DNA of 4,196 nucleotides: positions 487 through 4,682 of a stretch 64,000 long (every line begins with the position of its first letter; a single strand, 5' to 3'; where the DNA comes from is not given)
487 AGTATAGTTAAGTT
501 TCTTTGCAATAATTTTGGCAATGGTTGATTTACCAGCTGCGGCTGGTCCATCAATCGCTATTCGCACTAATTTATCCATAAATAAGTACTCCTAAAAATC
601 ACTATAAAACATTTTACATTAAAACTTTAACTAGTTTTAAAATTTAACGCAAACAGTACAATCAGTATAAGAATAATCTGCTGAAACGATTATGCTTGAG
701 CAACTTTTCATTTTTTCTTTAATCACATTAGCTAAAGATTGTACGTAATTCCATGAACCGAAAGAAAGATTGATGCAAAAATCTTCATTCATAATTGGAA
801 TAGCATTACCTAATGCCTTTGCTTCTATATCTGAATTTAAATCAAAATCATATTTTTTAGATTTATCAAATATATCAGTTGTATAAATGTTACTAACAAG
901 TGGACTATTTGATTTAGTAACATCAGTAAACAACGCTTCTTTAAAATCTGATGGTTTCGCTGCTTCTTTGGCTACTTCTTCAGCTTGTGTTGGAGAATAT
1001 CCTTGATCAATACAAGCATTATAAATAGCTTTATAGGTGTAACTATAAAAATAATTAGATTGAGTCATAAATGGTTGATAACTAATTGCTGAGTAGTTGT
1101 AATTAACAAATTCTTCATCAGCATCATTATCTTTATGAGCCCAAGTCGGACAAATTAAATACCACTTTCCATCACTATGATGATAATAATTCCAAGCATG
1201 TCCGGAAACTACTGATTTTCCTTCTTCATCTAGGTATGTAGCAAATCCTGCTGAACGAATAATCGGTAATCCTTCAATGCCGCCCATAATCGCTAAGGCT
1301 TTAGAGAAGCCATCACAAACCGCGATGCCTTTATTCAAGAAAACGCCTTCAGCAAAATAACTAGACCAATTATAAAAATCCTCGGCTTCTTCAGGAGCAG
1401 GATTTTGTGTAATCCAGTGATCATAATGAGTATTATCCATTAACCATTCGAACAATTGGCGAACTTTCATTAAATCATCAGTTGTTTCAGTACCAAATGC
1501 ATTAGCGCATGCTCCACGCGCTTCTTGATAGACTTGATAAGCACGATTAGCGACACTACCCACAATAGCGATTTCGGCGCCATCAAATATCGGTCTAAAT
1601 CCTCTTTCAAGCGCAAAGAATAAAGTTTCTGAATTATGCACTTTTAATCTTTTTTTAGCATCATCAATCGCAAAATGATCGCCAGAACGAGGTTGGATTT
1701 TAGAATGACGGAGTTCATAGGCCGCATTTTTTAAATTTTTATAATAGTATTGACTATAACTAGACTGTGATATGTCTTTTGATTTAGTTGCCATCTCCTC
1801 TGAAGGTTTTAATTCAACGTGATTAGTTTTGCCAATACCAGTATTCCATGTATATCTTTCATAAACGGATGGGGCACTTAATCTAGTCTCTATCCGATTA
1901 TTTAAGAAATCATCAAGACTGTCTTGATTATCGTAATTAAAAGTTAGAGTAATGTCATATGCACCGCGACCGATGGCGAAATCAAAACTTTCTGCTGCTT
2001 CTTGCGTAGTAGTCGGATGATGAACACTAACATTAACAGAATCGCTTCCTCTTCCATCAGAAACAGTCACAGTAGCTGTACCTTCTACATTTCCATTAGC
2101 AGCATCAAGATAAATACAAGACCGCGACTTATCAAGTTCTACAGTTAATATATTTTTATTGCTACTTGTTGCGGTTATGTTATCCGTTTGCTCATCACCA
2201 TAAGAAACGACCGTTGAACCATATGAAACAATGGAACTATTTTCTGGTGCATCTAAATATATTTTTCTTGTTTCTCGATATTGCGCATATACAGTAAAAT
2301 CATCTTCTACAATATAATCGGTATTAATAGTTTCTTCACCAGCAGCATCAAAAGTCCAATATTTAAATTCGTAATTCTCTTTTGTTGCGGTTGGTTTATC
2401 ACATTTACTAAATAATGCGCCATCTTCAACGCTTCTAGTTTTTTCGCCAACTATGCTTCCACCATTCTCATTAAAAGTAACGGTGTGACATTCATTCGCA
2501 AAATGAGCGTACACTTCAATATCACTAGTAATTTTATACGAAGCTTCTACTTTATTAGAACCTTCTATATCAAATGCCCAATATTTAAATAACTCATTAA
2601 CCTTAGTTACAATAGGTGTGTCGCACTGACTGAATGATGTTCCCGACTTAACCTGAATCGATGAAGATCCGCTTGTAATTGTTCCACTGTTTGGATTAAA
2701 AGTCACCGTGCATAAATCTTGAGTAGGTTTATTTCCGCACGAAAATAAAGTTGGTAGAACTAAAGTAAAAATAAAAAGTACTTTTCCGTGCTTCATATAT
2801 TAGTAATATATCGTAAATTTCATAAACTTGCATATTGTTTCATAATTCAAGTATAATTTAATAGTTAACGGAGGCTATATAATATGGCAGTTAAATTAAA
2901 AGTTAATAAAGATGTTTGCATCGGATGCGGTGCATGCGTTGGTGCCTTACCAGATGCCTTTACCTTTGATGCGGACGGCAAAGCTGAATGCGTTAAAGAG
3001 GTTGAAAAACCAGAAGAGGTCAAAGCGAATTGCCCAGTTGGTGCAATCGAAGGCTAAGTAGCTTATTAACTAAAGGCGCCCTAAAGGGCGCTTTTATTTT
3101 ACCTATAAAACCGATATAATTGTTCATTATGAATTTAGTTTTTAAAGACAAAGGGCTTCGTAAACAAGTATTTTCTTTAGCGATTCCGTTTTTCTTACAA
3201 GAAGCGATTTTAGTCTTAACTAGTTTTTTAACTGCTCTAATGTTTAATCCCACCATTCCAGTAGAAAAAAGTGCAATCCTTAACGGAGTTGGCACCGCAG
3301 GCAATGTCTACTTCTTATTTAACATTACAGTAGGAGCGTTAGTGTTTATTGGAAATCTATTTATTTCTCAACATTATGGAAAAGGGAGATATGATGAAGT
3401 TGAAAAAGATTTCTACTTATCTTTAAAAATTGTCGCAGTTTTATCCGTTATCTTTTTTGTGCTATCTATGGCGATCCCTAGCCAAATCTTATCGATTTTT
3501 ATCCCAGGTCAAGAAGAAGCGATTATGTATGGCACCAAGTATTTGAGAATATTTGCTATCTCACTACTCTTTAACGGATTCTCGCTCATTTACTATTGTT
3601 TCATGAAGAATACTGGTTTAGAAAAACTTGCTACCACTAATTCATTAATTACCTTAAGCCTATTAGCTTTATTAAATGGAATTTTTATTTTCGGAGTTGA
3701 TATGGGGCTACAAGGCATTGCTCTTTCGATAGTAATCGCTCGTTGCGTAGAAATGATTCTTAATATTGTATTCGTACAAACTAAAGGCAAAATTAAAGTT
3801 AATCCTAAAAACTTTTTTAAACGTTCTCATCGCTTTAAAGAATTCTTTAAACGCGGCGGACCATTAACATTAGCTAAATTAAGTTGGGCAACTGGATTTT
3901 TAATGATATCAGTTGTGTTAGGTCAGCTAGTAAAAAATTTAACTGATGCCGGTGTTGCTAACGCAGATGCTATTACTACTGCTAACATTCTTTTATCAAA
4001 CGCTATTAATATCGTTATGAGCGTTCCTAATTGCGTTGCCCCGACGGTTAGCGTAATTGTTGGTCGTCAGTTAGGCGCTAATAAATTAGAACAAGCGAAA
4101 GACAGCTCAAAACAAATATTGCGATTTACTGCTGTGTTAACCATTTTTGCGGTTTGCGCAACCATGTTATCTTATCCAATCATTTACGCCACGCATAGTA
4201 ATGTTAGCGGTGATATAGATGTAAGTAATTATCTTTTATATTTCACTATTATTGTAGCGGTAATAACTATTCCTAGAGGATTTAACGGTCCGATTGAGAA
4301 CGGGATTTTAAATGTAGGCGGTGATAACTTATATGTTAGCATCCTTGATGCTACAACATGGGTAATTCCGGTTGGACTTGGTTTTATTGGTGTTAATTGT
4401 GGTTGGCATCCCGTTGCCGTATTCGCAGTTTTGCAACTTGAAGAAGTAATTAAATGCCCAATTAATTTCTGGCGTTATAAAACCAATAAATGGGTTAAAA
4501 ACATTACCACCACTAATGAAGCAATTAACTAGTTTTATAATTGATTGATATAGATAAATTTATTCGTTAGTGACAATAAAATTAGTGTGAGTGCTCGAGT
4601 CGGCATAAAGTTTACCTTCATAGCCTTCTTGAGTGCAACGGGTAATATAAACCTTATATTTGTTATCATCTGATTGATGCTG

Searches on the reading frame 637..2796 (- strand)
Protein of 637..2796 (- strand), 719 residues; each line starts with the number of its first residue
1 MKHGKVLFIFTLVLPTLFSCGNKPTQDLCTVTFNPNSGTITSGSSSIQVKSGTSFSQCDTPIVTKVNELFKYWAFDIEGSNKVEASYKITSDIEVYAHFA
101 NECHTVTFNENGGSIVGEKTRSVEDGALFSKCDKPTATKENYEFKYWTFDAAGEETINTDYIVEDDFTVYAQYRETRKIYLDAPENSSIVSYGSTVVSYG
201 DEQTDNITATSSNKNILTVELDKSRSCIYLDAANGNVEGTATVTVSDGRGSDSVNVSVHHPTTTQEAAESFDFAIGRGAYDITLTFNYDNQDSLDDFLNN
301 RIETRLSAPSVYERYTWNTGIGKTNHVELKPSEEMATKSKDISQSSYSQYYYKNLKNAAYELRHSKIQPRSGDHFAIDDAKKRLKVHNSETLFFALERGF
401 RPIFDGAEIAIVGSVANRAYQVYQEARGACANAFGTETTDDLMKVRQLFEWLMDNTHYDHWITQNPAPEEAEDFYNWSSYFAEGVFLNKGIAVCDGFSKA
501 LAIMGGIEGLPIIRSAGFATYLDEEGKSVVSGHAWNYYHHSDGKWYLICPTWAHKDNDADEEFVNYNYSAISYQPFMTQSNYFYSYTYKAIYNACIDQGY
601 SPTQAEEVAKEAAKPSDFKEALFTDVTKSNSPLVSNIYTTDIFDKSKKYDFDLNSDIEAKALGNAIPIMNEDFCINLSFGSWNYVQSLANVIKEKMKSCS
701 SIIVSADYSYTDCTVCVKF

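Call 66: search_protein_families(library=pfam, proteins=[window:637-2796:-], max_evalue=0.000001)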
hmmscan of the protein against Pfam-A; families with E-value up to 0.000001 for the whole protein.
window:637-2796:- (719 aa): 1 family
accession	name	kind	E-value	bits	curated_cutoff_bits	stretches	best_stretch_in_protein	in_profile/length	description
PF09479.16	Flg_new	-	2.7e-18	66.3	27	1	104-172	1-65/65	Listeria-Bacteroides repeat domain (List_Bact_rpt)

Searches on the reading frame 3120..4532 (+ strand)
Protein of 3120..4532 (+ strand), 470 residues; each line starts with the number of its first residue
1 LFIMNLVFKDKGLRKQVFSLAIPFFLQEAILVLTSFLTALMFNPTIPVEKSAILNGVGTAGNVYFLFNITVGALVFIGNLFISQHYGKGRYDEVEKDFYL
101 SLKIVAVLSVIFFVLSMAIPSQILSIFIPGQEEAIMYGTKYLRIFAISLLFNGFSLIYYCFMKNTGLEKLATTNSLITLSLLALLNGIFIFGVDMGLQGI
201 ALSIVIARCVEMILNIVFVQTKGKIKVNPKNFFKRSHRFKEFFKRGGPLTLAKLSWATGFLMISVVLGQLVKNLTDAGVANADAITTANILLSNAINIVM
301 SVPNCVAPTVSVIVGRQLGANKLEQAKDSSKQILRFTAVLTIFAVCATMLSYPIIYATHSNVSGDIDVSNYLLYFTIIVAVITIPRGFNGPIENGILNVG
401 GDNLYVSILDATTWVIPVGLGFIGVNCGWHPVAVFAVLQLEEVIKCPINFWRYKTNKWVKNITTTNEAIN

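Call 66: search_protein_families(library=pfam, proteins=[window:3120-4532:+], max_evalue=0.000001)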
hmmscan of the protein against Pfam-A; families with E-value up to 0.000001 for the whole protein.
window:3120-4532:+ (470 aa): 1 family
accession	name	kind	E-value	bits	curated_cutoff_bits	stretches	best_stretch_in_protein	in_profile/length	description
PF01554.23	MatE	-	9e-17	61.7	24.9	1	23-184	1-156/161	MatE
